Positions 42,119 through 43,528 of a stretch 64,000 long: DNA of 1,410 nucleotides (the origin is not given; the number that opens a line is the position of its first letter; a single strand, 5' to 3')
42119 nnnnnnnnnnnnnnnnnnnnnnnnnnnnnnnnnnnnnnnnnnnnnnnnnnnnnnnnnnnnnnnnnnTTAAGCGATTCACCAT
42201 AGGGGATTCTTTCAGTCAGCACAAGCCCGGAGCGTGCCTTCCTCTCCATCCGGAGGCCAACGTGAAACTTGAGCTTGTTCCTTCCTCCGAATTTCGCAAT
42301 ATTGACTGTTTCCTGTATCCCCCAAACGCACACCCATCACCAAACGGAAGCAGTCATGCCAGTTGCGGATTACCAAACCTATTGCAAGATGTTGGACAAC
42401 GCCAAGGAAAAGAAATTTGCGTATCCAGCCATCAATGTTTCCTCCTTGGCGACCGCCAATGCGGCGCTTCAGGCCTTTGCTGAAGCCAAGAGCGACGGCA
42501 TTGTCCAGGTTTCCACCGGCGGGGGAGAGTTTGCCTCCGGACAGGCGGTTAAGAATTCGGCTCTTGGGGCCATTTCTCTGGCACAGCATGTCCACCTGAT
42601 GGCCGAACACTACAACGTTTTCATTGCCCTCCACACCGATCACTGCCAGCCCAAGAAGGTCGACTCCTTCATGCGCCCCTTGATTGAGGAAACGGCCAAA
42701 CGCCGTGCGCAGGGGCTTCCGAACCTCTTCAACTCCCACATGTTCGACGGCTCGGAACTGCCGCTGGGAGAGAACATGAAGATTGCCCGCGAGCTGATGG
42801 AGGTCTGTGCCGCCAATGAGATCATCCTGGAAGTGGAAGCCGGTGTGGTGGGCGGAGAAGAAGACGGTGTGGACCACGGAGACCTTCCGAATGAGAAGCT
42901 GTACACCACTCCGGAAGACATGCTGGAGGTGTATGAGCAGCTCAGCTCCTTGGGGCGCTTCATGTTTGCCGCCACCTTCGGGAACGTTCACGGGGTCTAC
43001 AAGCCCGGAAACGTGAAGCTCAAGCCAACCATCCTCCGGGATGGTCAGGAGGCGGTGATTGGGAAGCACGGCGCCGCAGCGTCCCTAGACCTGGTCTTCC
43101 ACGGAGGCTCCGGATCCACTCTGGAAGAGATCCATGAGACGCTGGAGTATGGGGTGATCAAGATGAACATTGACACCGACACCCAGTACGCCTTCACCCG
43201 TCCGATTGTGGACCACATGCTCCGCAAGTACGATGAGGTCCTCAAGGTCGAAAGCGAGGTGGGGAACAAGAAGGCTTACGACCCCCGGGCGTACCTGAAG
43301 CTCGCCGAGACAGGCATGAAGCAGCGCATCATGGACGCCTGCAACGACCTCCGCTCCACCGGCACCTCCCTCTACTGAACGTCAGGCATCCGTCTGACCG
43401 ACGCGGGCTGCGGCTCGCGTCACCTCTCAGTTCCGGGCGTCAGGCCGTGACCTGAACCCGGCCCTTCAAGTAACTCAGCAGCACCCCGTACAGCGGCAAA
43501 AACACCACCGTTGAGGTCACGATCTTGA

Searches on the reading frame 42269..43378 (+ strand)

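Call 51: search_protein_families(library=pfam, proteins=[window:42269-43378:+], max_evalue=0.00001)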
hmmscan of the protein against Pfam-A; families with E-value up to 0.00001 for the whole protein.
window:42269-43378:+ (369 aa): 1 family
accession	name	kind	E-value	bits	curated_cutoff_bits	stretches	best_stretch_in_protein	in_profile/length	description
PF01116.26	F_bP_aldolase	-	2.7e-80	270.3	25.5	1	37-365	2-276/277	Fructose-bisphosphate aldolase class-II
